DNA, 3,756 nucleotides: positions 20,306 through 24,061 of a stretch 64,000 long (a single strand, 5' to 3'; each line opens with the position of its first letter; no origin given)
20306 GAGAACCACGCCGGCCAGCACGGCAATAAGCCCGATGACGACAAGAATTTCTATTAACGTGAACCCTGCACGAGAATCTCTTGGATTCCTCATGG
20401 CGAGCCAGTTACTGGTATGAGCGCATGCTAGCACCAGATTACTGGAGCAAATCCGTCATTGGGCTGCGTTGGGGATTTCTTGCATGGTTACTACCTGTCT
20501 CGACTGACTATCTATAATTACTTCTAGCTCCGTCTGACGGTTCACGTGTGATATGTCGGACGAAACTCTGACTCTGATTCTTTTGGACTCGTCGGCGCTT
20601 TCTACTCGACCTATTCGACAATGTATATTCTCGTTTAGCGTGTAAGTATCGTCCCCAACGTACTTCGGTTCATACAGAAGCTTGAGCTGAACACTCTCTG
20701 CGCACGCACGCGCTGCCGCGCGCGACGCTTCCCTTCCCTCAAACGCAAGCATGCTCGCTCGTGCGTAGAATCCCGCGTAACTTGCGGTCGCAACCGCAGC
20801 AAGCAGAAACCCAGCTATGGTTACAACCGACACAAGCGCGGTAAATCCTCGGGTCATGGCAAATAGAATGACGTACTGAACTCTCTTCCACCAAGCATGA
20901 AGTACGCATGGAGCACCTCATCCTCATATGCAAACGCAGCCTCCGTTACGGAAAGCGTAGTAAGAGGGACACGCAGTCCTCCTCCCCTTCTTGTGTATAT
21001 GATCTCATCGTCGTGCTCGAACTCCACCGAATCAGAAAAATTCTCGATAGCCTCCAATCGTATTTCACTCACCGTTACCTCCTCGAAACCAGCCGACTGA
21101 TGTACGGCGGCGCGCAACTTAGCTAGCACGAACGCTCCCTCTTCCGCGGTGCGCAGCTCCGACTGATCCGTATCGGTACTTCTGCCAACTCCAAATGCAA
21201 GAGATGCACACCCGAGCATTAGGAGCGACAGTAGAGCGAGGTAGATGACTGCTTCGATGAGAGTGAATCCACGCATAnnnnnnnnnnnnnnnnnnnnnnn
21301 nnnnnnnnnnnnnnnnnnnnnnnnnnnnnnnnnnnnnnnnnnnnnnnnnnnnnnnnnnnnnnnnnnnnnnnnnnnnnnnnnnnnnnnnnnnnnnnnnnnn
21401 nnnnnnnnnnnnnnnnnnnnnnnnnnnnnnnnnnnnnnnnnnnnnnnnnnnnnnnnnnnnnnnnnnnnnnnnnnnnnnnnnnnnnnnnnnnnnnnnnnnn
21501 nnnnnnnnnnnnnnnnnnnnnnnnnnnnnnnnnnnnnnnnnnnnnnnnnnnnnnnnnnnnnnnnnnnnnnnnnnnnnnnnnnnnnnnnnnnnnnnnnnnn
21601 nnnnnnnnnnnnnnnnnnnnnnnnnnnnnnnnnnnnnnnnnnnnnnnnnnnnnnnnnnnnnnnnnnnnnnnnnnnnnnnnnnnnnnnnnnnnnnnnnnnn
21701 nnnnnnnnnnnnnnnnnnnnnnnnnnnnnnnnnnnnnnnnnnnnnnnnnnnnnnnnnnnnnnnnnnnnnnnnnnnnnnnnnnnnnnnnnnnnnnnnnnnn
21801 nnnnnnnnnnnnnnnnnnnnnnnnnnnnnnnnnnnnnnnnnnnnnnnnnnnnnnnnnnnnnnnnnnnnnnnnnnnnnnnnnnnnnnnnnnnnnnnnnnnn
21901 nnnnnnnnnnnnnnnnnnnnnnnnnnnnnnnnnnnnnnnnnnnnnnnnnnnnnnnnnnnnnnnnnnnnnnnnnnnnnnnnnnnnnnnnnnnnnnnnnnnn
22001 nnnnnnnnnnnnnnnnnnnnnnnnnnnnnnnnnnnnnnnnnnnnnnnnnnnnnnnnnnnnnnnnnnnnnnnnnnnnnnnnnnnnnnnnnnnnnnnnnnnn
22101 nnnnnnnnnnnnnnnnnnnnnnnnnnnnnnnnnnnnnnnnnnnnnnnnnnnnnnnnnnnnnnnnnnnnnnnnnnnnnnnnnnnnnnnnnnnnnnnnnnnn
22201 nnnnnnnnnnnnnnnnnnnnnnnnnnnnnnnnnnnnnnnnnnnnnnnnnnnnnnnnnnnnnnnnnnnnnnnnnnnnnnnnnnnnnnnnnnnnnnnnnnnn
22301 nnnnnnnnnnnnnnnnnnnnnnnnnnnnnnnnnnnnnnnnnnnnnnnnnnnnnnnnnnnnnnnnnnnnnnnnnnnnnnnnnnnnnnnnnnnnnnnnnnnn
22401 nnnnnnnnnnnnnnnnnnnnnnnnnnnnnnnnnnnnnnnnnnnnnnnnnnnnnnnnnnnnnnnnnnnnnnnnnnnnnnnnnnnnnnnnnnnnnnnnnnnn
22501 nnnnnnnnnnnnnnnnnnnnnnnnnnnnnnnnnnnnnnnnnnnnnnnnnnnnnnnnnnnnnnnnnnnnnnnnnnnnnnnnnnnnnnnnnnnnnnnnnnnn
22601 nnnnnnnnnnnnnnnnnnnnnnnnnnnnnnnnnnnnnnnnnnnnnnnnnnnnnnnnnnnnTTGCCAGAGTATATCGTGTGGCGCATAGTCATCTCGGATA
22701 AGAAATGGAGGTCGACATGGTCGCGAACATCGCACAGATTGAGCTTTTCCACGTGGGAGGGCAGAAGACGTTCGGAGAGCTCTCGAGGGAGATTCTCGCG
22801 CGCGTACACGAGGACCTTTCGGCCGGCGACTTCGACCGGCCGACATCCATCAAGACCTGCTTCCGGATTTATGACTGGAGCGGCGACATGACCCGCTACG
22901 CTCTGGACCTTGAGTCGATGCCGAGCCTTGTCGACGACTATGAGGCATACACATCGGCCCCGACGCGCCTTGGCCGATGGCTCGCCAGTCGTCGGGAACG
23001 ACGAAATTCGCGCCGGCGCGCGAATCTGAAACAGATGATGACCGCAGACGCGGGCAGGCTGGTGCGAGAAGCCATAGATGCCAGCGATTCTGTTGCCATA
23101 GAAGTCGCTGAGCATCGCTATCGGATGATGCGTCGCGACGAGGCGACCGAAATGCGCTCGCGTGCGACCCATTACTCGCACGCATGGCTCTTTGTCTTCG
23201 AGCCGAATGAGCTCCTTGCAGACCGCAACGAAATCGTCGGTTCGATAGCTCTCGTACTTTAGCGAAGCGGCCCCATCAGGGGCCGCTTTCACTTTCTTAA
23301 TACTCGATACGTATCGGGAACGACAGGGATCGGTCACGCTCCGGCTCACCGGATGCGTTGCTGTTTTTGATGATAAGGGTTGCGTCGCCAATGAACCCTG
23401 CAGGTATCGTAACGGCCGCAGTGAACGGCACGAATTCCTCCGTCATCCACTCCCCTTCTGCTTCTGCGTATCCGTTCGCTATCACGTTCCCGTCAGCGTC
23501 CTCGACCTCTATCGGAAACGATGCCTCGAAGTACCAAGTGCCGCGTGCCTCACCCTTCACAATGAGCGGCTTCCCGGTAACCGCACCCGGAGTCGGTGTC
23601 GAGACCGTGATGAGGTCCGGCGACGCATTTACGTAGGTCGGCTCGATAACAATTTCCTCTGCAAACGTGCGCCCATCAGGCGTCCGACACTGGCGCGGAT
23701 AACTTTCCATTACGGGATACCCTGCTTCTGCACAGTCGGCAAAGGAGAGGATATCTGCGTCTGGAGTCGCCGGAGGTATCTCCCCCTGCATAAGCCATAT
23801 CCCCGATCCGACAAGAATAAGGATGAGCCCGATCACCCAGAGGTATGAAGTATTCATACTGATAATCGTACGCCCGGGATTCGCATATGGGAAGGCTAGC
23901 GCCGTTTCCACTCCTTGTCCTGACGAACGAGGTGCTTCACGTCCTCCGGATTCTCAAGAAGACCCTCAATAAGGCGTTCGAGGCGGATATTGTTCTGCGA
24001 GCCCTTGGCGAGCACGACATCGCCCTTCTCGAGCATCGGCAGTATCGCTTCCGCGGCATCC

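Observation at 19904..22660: Four-gene type IV pilin/pseudopilin operon ending in a 461-aa pilin-like protein fused to a beta-propeller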

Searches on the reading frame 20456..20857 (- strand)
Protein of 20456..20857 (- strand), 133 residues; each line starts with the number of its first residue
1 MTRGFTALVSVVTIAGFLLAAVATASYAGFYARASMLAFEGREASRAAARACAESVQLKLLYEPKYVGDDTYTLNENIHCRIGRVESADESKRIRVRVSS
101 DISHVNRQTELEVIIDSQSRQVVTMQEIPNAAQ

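Call 4: search_protein_families(library=pfam, proteins=[window:20456-20857:-], max_evalue=1)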
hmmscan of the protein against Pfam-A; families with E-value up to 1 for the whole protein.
window:20456-20857:- (133 aa): 0 families

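Call 6: search_protein_families(library=ncbifam, proteins=[window:20456-20857:-], max_evalue=1)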
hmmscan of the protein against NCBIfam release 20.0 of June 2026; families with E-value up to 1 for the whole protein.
window:20456-20857:- (133 aa): 0 families

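Call 35: search_solved_structures(query=A3, max_evalue=10)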
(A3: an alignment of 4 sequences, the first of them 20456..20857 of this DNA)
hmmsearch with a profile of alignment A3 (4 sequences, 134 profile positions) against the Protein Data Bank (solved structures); distinct sequences matched with E-value up to 10: 0.

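Call 53: find_homologous_proteins(query=A3, max_evalue=0.01)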
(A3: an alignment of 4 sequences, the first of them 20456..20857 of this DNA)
Query A3 (4 sequences) (133 aa, profile of the alignment): 331 proteins with E <= 0.01 among 4338 candidates; the best 120 are listed.
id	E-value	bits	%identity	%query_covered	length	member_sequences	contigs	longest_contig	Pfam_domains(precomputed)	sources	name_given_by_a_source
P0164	7.6e-52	193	100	100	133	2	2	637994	-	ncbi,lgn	-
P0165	1.3e-50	189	30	97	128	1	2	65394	-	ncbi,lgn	ncbi:MAG: hypothetical protein WAV21_01415 [Minisyncoccia bacterium]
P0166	1.1e-49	186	25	83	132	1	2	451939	-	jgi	jgi:hypothetical protein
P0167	2.3e-43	165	42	98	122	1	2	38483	-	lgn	-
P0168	8.4e-35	138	66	100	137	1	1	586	-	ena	-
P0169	1.9e-31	127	42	98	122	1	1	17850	-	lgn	-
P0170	1.1e-29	121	41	98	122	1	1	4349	-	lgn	-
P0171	1.5e-26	111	45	98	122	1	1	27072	-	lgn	-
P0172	6.2e-25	106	37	98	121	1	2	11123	-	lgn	-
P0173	1.3e-22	98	35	97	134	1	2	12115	-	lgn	-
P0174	1.7e-22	98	33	96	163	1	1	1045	-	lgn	-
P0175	6.3e-22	96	35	95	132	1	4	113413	-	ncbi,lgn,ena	ncbi:MAG: hypothetical protein AAB804_00605 [Patescibacteria group bacterium]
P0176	3.2e-21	94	32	98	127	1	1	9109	-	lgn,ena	-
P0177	7.5e-21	92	35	95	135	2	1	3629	-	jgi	jgi:hypothetical protein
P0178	9.6e-21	92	33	96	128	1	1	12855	-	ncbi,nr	ncbi:MAG: hypothetical protein G01um101456_521 [Parcubacteria group bacterium Gr01-1014_56]|nr:MAG: 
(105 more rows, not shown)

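Call 54: find_encoding_contigs(protein=P0164, flank=1000, max_places=2)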
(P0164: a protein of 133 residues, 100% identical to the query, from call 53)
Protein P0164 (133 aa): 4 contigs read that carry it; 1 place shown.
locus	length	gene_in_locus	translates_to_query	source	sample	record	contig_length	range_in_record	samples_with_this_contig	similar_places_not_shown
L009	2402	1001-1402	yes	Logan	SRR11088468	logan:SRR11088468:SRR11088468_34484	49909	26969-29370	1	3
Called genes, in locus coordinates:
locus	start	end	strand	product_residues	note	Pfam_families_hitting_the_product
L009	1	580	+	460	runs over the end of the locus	-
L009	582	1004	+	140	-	PF07963:N_methyl (faint)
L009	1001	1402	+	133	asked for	-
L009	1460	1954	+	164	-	PF07963:N_methyl (weak)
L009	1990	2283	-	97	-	-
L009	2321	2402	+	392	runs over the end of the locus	PF03033:Glyco_transf_28, PF04101:Glyco_tran_28_C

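Call 65: predict_structure(alignment_id=A6)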
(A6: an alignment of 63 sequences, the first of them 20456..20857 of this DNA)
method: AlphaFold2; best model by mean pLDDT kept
length: 133 residues; sequences in the alignment: 63
mean_pLDDT: 93.0   pTM: 0.75
mean pLDDT of the five models: 93.0, 92.6, 92.4, 91.9, 91.3
residues with pLDDT >= 90: 114; 70-90: 16; 50-70: 3; < 50: 0
segments of 3 or more residues with pLDDT < 50: none
pLDDT, mean of each block of 10 residues (from residue 1): 88 98 98 94 94 96 96 95 89 93 90 95 94 57
secondary structure, 60 per line:
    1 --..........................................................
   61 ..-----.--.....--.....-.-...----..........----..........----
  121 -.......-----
elements in order: H3-62 E71-75 E78-82 E86-88 E93-102 E107-116 E122-128

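Call 67: fold_search(model_id=the predicted structure, library=pdb)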
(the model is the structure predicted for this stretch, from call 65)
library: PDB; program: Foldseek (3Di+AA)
matches with E <= 10: 576; with E <= 0.001: 0
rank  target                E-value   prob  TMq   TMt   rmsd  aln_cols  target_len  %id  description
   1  7o5y_A                2.1e-01  0.94  0.35  0.37   3.0        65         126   14  PilA minor pilin of Streptococcus sanguinis type IV pili (released 2022-04-20)
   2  5kpe_MODEL_1_A        3.3e-01  0.60  0.28  0.30   4.3        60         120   18  Solution NMR Structure of Denovo Beta Sheet Design Protein, Northeast Structural Genomics Consortium (NESG) Ta (released 2016-09-21)
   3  7o5y_B                3.5e-01  0.89  0.35  0.36   3.0        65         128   14  PilA minor pilin of Streptococcus sanguinis type IV pili (released 2022-04-20)
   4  5aiw_MODEL_1_A        3.5e-01  0.23  0.26  0.27  10.6        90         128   12  NMR solution structure of the putative transfer protein TraH from Gram-positive conjugative plasmid pIP501 (released 2016-03-09)
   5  7o5y_D                3.7e-01  0.89  0.35  0.35   3.0        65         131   14  PilA minor pilin of Streptococcus sanguinis type IV pili (released 2022-04-20)
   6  5trv                  3.7e-01  0.85  0.30  0.33   3.7        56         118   12  Crystal structure of a de novo designed protein with curved beta-sheet (released 2017-01-25)
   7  1h9x_B                3.9e-01  0.84  0.28  0.08   3.4        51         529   14  Cytochrome cd1 Nitrite Reductase, reduced form (released 2001-08-09)
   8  7o5y_C                3.9e-01  0.72  0.33  0.33   3.3        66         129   12  PilA minor pilin of Streptococcus sanguinis type IV pili (released 2022-04-20)
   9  9fei                  3.9e-01  0.15  0.19  0.16   7.4        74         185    9  Crystal structure of protein D: defoliating toxin form Fusarium oxysporum f.sp. vasinfectum (released 2025-05-28)
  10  5tpj                  4.2e-01  0.75  0.26  0.28   3.0        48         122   12  Crystal structure of a de novo designed protein with curved beta-sheet (released 2017-01-25)
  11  4yiy_A                4.2e-01  0.35  0.20  0.06   4.2        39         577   23  Structure of MRB1590 bound to AMP-PNP (released 2015-08-12)
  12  5i7l_B                4.2e-01  0.13  0.16  0.11  11.1        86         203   10  Crystal Structure of SPLUNC1 Disulfide Mutant M2 (A48C, V253C) (released 2016-05-18)
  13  1dy7_A                5.5e-01  0.96  0.31  0.10   1.9        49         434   12  Cytochrome cd1 Nitrite Reductase, CO complex (released 2000-09-24)
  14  5kph_MODEL_1_A        5.8e-01  0.66  0.35  0.51  10.4        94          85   15  Solution NMR Structure of Denovo Beta Sheet Design Protein, Northeast Structural Genomics Consortium (NESG) Ta (released 2016-09-28)
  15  3fzw_A                5.8e-01  0.30  0.25  0.26   4.7        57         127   16  Crystal Structure of Ketosteroid Isomerase D40N-D103N from Pseudomonas putida (pKSI) with bound equilenin (released 2009-06-02)
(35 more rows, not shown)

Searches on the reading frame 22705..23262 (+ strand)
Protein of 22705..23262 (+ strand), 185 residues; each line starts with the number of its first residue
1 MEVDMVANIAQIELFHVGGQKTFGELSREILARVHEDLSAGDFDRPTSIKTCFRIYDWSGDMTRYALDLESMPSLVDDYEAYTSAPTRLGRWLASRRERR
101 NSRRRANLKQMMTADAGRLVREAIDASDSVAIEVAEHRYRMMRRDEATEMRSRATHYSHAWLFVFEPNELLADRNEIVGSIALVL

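Call 4: search_protein_families(library=pfam, proteins=[window:22705-23262:+], max_evalue=1)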
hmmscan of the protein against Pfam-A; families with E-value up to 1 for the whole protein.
window:22705-23262:+ (185 aa): 1 family
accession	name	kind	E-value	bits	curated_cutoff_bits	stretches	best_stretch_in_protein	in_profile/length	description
PF01963.22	TraB_PrgY_gumN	-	0.085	13.1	26.8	1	117-153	29-68/263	TraB/PrgY/gumN family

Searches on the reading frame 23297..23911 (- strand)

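Call 4: search_protein_families(library=pfam, proteins=[window:23297-23911:-], max_evalue=1)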
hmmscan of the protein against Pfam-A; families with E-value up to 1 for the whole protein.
window:23297-23911:- (204 aa): 1 family
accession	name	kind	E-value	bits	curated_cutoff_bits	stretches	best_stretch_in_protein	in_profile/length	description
PF10648.15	Gmad2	-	1.8e-12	47.8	25.7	1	101-181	2-77/86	Immunoglobulin-like domain of bacterial spore germination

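Call 6: search_protein_families(library=ncbifam, proteins=[window:23297-23911:-], max_evalue=1)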
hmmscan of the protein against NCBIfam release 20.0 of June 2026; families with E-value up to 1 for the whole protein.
window:23297-23911:- (204 aa): 3 families
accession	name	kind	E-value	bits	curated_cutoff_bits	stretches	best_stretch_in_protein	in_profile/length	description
NF040520.1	Ig_like_BLP2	equivalog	0.02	13.1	750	1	129-155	189-215/730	Ig-like repeat protein Blp2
NF058670.1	sorting_LPXTATN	domain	0.22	11.9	32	1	26-42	13-29/32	LPxTATN C-terminal sorting signal domain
NF058648.1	ECF_sub_HI1622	equivalog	0.52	10.3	100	1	133-186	43-99/180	NikL family nickel/cobalt ECF transporter subunit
